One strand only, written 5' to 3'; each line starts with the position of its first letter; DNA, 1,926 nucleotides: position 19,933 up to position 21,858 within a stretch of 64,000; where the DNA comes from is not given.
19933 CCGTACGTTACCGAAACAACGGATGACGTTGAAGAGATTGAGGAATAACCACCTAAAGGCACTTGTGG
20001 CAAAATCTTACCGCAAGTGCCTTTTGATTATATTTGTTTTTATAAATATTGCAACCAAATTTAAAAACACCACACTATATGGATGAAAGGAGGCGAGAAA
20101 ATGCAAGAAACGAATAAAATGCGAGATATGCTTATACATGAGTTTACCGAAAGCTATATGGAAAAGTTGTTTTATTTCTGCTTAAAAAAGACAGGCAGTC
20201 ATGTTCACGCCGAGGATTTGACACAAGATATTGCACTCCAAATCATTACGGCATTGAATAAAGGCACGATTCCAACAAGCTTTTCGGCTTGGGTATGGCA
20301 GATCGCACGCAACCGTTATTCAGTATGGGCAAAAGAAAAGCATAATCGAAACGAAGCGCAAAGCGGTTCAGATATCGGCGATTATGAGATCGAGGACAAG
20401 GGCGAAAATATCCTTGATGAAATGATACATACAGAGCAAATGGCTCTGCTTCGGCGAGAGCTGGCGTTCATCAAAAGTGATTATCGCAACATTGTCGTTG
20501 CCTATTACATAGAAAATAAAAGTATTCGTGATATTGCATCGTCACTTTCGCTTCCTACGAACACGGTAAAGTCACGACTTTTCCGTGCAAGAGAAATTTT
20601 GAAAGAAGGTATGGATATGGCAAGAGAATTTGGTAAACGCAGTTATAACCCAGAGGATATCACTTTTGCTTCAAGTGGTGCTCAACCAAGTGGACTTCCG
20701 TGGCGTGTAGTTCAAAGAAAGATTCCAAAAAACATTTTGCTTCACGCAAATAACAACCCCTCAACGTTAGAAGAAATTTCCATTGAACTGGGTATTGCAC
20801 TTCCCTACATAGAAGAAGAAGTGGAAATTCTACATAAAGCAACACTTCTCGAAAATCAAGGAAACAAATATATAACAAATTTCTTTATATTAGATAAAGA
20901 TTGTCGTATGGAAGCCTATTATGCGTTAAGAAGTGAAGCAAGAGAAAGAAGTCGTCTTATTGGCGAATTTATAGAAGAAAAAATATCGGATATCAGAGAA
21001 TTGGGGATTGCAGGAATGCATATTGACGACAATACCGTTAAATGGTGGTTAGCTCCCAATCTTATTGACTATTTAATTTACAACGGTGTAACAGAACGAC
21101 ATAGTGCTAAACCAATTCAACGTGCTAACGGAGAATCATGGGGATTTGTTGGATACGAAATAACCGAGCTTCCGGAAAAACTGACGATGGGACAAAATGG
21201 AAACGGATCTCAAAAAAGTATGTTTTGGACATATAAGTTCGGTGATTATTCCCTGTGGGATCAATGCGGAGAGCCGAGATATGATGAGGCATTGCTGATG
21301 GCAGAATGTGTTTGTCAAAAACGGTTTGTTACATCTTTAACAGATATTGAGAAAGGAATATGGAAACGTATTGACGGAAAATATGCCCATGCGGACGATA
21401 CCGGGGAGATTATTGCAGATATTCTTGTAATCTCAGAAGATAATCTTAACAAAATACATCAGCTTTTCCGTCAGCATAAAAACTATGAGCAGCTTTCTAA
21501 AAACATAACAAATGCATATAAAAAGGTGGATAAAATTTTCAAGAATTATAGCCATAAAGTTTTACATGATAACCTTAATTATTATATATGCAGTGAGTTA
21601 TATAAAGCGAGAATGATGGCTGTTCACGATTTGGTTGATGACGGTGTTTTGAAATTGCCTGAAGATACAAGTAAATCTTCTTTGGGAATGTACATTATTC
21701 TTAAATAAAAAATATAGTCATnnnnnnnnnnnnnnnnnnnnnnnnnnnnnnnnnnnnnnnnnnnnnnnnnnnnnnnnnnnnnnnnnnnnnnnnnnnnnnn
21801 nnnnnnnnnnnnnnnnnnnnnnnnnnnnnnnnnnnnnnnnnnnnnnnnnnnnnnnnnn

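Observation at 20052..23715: Expanded family of orphan sigma-70/ECF-like factors with very long C-terminal extensions (two in tandem here, a third at 2666-4336)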

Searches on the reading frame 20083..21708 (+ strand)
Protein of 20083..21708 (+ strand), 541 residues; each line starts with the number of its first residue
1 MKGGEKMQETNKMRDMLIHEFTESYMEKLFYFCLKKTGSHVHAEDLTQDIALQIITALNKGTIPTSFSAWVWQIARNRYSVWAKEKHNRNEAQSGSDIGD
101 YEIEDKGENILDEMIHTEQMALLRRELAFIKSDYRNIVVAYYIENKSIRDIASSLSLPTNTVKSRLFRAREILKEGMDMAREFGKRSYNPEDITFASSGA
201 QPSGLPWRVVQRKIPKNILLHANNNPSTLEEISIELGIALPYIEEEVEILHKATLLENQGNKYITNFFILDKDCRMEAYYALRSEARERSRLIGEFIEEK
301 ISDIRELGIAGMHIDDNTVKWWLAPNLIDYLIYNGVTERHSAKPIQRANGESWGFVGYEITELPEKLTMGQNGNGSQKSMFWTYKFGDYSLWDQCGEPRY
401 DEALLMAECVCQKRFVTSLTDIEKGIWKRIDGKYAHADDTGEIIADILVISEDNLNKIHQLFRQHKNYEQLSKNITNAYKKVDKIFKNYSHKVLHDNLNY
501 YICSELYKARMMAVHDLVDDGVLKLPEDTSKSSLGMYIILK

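Call 3: search_protein_families(library=pfam, proteins=[window:20083-21708:+], max_evalue=1)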
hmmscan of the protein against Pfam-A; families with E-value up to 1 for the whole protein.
window:20083-21708:+ (541 aa): 9 families
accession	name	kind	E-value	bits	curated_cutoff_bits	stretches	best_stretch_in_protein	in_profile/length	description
PF08281.18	Sigma70_r4_2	-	3.6e-10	39.8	25.7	1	131-171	12-52/54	Sigma-70, region 4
PF04542.20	Sigma70_r2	-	6.4e-09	35.9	24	1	23-78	3-60/71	Sigma-70 region 2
PF04545.22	Sigma70_r4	-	1.3e-06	28.2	24.1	1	135-174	10-49/50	Sigma-70, region 4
PF06530.18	Phage_antitermQ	-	0.00046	20.6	26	1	127-176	60-109/118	Phage antitermination protein Q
PF13556.12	HTH_30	-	0.00072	19.7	27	1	138-174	5-41/59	PucR C-terminal helix-turn-helix domain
PF14493.12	HTH_40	-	0.0096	16.6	27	1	139-171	6-38/89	Helix-turn-helix domain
PF01441.24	Lipoprotein_6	-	0.11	13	27.8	1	415-488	27-103/170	Lipoprotein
PF09681.16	Phage_rep_org_N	-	0.18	12.2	23.3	0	219-289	46-115/121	N-terminal phage replisome organiser (Phage_rep_org_N)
PF13683.12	rve_3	-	0.29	11.3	26.5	1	458-500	22-64/67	Integrase core domain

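Call 4: search_protein_families(library=ncbifam, proteins=[window:20083-21708:+], max_evalue=1)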
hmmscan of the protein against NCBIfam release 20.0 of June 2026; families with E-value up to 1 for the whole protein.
window:20083-21708:+ (541 aa): 71 families (the best 25 are shown)
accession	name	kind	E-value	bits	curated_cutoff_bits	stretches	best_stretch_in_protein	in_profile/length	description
TIGR02937.1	sigma70-ECF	superfamily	1e-22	80.6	42.9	1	18-175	3-163/165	sigma-70 family RNA polymerase sigma factor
NF006930.0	PRK09415.1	subfamily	1.8e-21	76.8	198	1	13-178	13-176/179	RNA polymerase factor sigma C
TIGR02950.1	SigM_subfam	subfamily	5.1e-20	71.9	147.95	1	18-175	2-156/159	RNA polymerase sigma factor, SigM family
NF007223.0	PRK09641.1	equivalog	2.9e-19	69.7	209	1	19-177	21-184/187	RNA polymerase sigma factor SigW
NF009174.0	PRK12522.1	equivalog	1.5e-18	67.4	217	1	18-179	5-169/175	RNA polymerase sigma factor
NF009171.0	PRK12518.1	equivalog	5.2e-18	65.5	208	1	40-175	50-182/191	RNA polymerase sigma factor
NF009166.1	PRK12513.1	equivalog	2.6e-16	59.9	206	1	27-177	33-186/193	RNA polymerase sigma factor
NF008888.0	PRK11922.1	equivalog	3.3e-16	59.6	204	1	40-178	54-197/231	RNA polymerase sigma factor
TIGR02948.1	SigW_bacill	equivalog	3.5e-16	59.8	243.1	1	18-177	20-184/187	RNA polymerase sigma factor SigW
TIGR02985.1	Sig70_bacteroi1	subfamily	4.1e-16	59.6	126.4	1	21-175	6-160/162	RNA polymerase sigma-70 factor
NF009168.0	PRK12515.1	subfamily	3.3e-15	56.1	236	1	26-177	32-179/189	RNA polymerase sigma factor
NF058625.1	sigma_PG0214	equivalog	4.1e-15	55.9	130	1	25-179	13-163/170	GFO_1088 family ECF-type sigma factor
NF009170.0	PRK12517.1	subfamily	1.6e-14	53.8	197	1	7-181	18-180/188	RNA polymerase sigma factor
NF007215.0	PRK09637.1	equivalog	1.2e-13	51.5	212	1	20-177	5-154/181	RNA polymerase sigma factor SigZ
NF008891.0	PRK11924.1-5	subfamily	3e-13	50.2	259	1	30-184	20-170/171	RNA polymerase sigma factor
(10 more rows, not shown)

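Call 7: search_solved_structures(query=window:20083-21708:+, max_evalue=1)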
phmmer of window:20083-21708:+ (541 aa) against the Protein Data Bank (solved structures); distinct sequences matched with E-value up to 1: 21.
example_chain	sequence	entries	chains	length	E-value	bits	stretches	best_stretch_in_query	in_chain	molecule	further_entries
5wuq_A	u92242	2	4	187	2e-12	50.1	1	18-176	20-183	ECF RNA polymerase sigma factor SigW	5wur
9m9d_F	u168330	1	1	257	4.1e-08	35.9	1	20-185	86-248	ECF RNA polymerase sigma factor SigE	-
9m9e_F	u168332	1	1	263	4.4e-08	35.8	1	20-185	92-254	ECF RNA polymerase sigma factor SigE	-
9m98_F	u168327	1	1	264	4.5e-08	35.8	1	20-185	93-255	ECF RNA polymerase sigma factor SigE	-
8z6g_B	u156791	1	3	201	4e-07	32.6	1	24-177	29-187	RNA polymerase sigma factor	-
6in7_B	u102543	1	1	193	4e-07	32.6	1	24-177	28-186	RNA polymerase sigma-H factor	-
5zx2_F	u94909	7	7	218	3.6e-06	29.5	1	25-184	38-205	ECF RNA polymerase sigma factor SigH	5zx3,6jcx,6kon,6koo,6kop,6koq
6jcy_F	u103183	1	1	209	1.1e-05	27.9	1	25-184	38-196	ECF RNA polymerase sigma factor SigH,ECF RNA polymerase sigma factor SigE,ECF RNA polymera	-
6dv9_F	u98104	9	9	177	2.9e-05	26.5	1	22-173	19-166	ECF RNA polymerase sigma factor SigL | RNA polymerase sigma factor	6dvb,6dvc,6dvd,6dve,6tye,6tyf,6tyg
6jhe_A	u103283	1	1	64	3.9e-05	26.1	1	124-176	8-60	ECF RNA polymerase sigma factor SigW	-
1or7_A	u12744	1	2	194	4.9e-05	25.7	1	44-174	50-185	RNA polymerase sigma-E factor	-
6jbq_F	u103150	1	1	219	6.7e-05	25.3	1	44-174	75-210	ECF RNA polymerase sigma-E factor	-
5uxx_A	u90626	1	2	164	0.0001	24.7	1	29-177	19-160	RNA polymerase sigma factor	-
2q1z_A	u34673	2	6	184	0.0019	20.5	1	20-177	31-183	RpoE, ECF SigE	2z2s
2h27_A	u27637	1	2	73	0.0019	20.5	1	114-174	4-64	RNA polymerase Sigma E factor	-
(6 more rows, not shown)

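Call 8: find_homologous_proteins(query=window:20083-21708:+)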
Query window:20083-21708:+ (541 aa): 1953 proteins with E <= 0.001 among 8000 candidates; the best 120 are listed.
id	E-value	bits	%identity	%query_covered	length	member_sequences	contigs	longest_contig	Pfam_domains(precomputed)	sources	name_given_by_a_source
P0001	0.0e+0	1153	93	99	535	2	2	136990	PF04542.21,PF08281.19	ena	-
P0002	1.5e-273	927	75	99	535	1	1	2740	PF04545.23,PF04542.21,PF08281.19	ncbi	-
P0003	5.1e-273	925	75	99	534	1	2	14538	PF04545.23,PF04542.21,PF08281.19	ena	-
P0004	6.1e-271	918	74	99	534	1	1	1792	PF04545.23,PF04542.21,PF08281.19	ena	-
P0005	2.7e-270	916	73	100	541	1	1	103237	PF04542.21,PF08281.19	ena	-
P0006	8.7e-269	911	74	99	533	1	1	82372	PF04545.23,PF04542.21,PF08281.19,PF13556.13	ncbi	-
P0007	3.1e-268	909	72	100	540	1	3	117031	PF04545.23,PF04542.21,PF08281.19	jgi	-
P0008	5.2e-268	908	73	99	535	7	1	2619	PF04545.23,PF04542.21,PF08281.19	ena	-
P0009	6.9e-267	905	74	99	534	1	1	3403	PF04545.23,PF04542.21,PF08281.19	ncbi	-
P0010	1.7e-266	903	73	99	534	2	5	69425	PF04545.23,PF04542.21,PF08281.19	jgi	-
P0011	1.2e-265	901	72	99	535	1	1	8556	PF04545.23,PF04542.21,PF08281.19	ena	-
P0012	3.2e-265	899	73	99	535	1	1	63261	PF04545.23,PF04542.21,PF08281.19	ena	-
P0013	3.5e-265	899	73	99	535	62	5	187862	PF04542.21,PF08281.19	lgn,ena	-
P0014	6.1e-265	898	70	100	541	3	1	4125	PF04545.23,PF04542.21,PF08281.19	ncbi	-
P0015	8.1e-265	898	73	99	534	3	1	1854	PF04542.21,PF08281.19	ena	-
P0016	1.4e-264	897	73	99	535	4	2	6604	PF04542.21,PF08281.19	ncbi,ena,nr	ncbi:MAG: sigma-70 family RNA polymerase sigma factor [Clostridia bacterium]|nr:sigma-70 family RNA 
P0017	4.7e-264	895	72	99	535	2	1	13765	PF04542.21,PF08281.19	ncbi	-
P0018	9.1e-264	894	72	99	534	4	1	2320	PF04545.23,PF04542.21,PF08281.19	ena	-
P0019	1.1e-263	894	72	99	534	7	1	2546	PF04542.21,PF08281.19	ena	-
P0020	2.6e-263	893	73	99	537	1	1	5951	PF04542.21,PF08281.19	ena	-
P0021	8.3e-263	891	72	99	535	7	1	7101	PF04542.21,PF08281.19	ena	-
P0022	9.5e-263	891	71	99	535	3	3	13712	PF04545.23,PF04542.21,PF08281.19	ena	-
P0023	1.1e-262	891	72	99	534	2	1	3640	PF04545.23,PF04542.21,PF08281.19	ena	-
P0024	1.7e-262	890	72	99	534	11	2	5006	PF04545.23,PF04542.21,PF08281.19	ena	-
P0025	1.9e-262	890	72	100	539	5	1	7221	PF04545.23,PF04542.21,PF06530.19,PF08281.19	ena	-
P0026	2.3e-262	890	72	99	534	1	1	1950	PF04545.23,PF04542.21,PF08281.19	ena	-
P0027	3.2e-262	889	72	99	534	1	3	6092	PF04545.23,PF04542.21,PF08281.19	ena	-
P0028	3.1e-261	886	72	99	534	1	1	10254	PF04545.23,PF04542.21,PF08281.19,PF13556.13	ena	-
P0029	3.3e-261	886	71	99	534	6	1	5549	PF04545.23,PF04542.21,PF08281.19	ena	-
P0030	4.2e-261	886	71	99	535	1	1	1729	PF04542.21,PF08281.19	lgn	-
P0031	6.5e-261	885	72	99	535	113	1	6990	PF04542.21,PF08281.19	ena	-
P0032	7.8e-261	885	72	99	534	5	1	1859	PF04545.23,PF04542.21,PF08281.19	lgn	-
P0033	7.9e-261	885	71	99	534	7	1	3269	PF04545.23,PF04542.21,PF08281.19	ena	-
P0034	8.0e-261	885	72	99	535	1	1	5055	PF04545.23,PF04542.21,PF08281.19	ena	-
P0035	1.2e-260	884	71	99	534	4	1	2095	PF04542.21,PF08281.19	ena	-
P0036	1.7e-260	884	72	100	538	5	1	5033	PF04545.23,PF04542.21,PF08281.19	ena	-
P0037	2.6e-260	883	71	99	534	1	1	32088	PF04542.21,PF08281.19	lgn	-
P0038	9.5e-260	881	72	99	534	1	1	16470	PF04545.23,PF04542.21,PF08281.19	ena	-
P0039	9.0e-259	878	72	99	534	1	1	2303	PF04545.23,PF04542.21,PF08281.19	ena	-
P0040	1.2e-258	877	71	99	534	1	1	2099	PF04967.19,PF04545.23,PF04542.21,PF06530.19,PF08281.19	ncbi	-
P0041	1.8e-258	877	71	99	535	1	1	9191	PF04542.21,PF08281.19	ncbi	-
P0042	5.1e-258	875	70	99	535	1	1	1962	PF04542.21,PF08281.19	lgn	-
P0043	5.9e-258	875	71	99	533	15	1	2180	PF04545.23,PF04542.21,PF06530.19,PF08281.19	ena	-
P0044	1.7e-257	874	71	99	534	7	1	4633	PF04545.23,PF04542.21,PF08281.19,PF13556.13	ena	-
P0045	2.4e-257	873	72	99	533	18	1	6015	PF04545.23,PF04542.21,PF06530.19,PF08281.19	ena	-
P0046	1.0e-256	871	71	99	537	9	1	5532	PF04545.23,PF04542.21,PF08281.19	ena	-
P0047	2.1e-256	870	71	99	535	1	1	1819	PF04542.21,PF08281.19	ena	-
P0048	2.5e-255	867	69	100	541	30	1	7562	PF04545.23,PF04542.21,PF08281.19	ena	-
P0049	3.4e-255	866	69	100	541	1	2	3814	PF04545.23,PF04542.21,PF08281.19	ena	-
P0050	4.8e-255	866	68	100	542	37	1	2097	PF04545.23,PF04542.21,PF08281.19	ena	-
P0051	1.8e-254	864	70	99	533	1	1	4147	PF04545.23,PF04542.21,PF08281.19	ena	-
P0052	2.9e-254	863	69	99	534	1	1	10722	PF04542.21,PF08281.19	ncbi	-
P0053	3.9e-254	863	69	100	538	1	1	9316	PF04545.23,PF04542.21,PF08281.19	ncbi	-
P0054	9.9e-254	861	71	97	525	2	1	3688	PF04545.23,PF04542.21,PF08281.19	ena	-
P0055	3.2e-252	856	69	99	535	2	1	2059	PF04545.23,PF04542.21,PF08281.19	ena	-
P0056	3.8e-251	853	69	99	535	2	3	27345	PF04545.23,PF04542.21,PF08281.19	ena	-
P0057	4.5e-251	853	69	99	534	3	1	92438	PF04542.21,PF08281.19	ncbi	-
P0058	8.0e-251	852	69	99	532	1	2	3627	PF04545.23,PF04542.21,PF08281.19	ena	-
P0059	1.2e-250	851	69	98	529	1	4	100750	PF04542.21,PF08281.19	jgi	-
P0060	1.3e-249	848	69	99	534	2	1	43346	PF04545.23,PF04542.21,PF08281.19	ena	-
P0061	2.7e-248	843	68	99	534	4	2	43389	PF04545.23,PF04542.21,PF08281.19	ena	-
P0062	1.3e-246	838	67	99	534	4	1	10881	PF04542.21,PF08281.19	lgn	-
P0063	1.8e-246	837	67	98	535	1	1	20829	PF04542.21,PF08281.19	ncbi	-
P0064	3.7e-246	836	67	99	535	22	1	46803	PF04545.23,PF04542.21,PF08281.19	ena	-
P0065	9.4e-246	835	67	99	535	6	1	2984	PF04542.21,PF08281.19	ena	-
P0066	8.9e-245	832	67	98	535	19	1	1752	PF04545.23,PF04542.21,PF08281.19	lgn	-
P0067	1.0e-243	828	68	99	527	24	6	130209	PF04542.21,PF08281.19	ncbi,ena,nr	ncbi:MAG: sigma-70 family RNA polymerase sigma factor [Clostridia bacterium]|nr:sigma-70 family RNA 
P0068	1.0e-242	825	67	99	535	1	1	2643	PF04542.21,PF08281.19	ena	-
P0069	5.2e-242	823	67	99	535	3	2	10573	PF04545.23,PF04542.21,PF08281.19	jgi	-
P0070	1.8e-241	821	66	99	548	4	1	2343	PF04542.21,PF08281.19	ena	-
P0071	1.3e-240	818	67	99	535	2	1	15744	PF04542.21,PF08281.19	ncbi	-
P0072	2.4e-240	817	66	99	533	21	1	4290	PF04542.21,PF08281.19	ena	-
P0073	3.2e-240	817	67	98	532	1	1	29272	PF04545.23,PF04542.21,PF08281.19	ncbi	-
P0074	2.9e-238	810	66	99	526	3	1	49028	PF04542.21,PF08281.19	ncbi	-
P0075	8.5e-237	805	66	99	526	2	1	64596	PF04542.21,PF08281.19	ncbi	-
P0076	1.3e-235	802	66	99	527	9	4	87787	PF04545.23,PF04542.21,PF08281.19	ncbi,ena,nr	ncbi:MAG: sigma-70 family RNA polymerase sigma factor [Clostridia bacterium]|nr:sigma-70 family RNA 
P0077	5.4e-235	799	64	99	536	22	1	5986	PF04545.23,PF04542.21,PF08281.19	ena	-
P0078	7.4e-235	799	64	100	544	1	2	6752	PF04542.21,PF08281.19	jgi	-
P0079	1.1e-234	798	66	98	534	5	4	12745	PF04545.23,PF04542.21,PF08281.19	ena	-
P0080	5.0e-234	796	72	90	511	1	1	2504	PF04542.21,PF08281.19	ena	-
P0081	5.2e-234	796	66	99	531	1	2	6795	PF04545.23,PF04542.21,PF08281.19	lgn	-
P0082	7.5e-234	796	64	100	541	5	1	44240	PF04545.23,PF04542.21,PF08281.19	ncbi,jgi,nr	ncbi:MAG: sigma-70 family RNA polymerase sigma factor [Ruminococcaceae bacterium]|nr:sigma-70 family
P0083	1.1e-232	792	66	99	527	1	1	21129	PF04545.23,PF04542.21,PF08281.19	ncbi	-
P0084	7.8e-232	789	66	99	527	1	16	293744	PF04545.23,PF04542.21,PF08281.19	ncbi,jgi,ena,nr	ncbi:MAG: sigma-70 family RNA polymerase sigma factor [Ruminococcaceae bacterium]|nr:sigma-70 family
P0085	4.4e-231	787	64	99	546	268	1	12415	PF04542.21,PF08281.19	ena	-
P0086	6.9e-231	786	64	98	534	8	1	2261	PF04542.21,PF08281.19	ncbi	-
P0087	1.3e-230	785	66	95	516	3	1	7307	PF04542.21,PF08281.19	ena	-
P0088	1.4e-230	785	64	99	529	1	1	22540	PF04542.21,PF08281.19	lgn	-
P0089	2.8e-230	784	66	99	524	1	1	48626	PF04542.21,PF08281.19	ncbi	-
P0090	3.0e-229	781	63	97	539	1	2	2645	PF04545.23,PF04542.21,PF08281.19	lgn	-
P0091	6.0e-229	780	64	99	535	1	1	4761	PF04542.21,PF06530.19,PF08281.19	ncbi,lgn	-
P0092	1.1e-228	779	64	98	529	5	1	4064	PF04545.23,PF04542.21,PF08281.19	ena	-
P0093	1.2e-228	779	66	99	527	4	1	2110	PF04545.23,PF04542.21,PF08281.19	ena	-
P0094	1.9e-228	778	63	99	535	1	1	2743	PF04545.23,PF04542.21,PF08281.19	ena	-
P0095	2.3e-228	778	65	99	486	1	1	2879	PF04545.23,PF04542.21,PF08281.19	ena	-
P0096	2.6e-228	777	63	99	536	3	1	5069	PF04545.23,PF04542.21,PF08281.19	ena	-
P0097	4.5e-228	777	62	99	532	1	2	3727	PF04545.23,PF04542.21,PF08281.19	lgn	-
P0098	3.6e-225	767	63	99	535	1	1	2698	PF04542.21,PF08281.19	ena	-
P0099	5.0e-224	763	64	99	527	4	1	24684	PF04545.23,PF04542.21,PF08281.19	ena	-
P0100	5.5e-224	763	61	99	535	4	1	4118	PF04542.21,PF08281.19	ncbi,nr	ncbi:MAG: RNA polymerase sigma factor [Clostridia bacterium]|nr:RNA polymerase sigma factor [Clostri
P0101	6.0e-224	763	62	99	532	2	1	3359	PF04545.23,PF04542.21,PF08281.19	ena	-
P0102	1.0e-223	762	62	97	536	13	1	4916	PF04545.23,PF04542.21,PF08281.19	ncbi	-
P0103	1.7e-223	762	62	97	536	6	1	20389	PF04545.23,PF04542.21,PF08281.19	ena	-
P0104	3.8e-223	760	61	97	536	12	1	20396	PF04545.23,PF04542.21,PF08281.19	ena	-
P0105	2.9e-222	757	62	97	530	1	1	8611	PF04545.23,PF04542.21,PF08281.19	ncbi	-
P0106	1.5e-221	755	61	97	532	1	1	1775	PF04545.23,PF04542.21,PF08281.19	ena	-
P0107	1.9e-221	755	60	98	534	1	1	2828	PF04542.21,PF08281.19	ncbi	-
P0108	2.5e-221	754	63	97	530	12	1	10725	PF04545.23,PF04542.21,PF08281.19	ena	-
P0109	5.4e-221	753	62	97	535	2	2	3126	PF04542.21,PF08281.19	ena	-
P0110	6.7e-221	753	62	99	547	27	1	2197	PF04545.23,PF04542.21,PF08281.19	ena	-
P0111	1.2e-220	752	61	97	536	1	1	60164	PF04545.23,PF04542.21,PF08281.19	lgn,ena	-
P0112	4.0e-219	747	60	99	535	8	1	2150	PF04545.23,PF04542.21,PF08281.19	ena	-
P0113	4.8e-219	747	60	99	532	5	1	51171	PF04545.23,PF04542.21,PF08281.19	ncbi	-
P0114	6.6e-219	746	62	99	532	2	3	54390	PF04545.23,PF04542.21,PF08281.19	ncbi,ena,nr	ncbi:MAG: sigma-70 family RNA polymerase sigma factor [Clostridia bacterium]|nr:sigma-70 family RNA 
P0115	3.7e-218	744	60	97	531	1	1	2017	PF04542.21,PF08281.19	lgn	-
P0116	2.0e-217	742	62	99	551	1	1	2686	PF04545.23,PF04542.21,PF08281.19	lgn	-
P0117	6.1e-217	740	61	99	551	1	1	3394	PF04545.23,PF04542.21,PF08281.19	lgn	-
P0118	1.1e-216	739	60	98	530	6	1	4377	PF04545.23,PF04542.21,PF08281.19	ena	-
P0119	2.2e-216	738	62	99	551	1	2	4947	PF04545.23,PF04542.21,PF08281.19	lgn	-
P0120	7.9e-216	736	62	99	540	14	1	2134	PF04545.23,PF04542.21,PF08281.19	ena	-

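Call 26: predict_structure(alignment_id=A2)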
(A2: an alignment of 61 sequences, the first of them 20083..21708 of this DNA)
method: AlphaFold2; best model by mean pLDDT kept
length: 541 residues; sequences in the alignment: 61
mean_pLDDT: 80.3   pTM: 0.64
mean pLDDT of the five models: 80.3, 80.1, 78.3, 77.3, 76.2
residues with pLDDT >= 90: 226; 70-90: 198; 50-70: 54; < 50: 63
segments of 3 or more residues with pLDDT < 50: 1-4, 89-130, 175-188
pLDDT, mean of each block of 10 residues (from residue 1): 54 84 77 60 80 85 80 79 62 27 30 42 40 62 74 81 71 49 42 82 86 84 80 64 80 88 89 93 97 98 96 95 97 74 77 88 92 91 94 90 95 95 96 95 96 97 98 95 91 83 93 98 94 94 91
secondary structure, 60 per line:
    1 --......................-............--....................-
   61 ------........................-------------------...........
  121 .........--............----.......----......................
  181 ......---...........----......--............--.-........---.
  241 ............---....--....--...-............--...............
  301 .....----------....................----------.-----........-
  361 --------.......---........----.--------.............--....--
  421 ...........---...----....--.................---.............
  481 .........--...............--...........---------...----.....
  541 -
elements in order: H3-24 H26-37 H40-59 H67-90 H110-129 H132-143 H148-154 H159-186 E193-200 H205-210 H213-224 H229-236 H240-252 E256-259 E262-265 E268-270 H272-283 H286-305 H316-335 E352-359 E369-375 E379-386 H400-412 H421-430 E435-437 E442-445 E448-451 H452-464 H468-489 H492-506 H509-519 E536-540
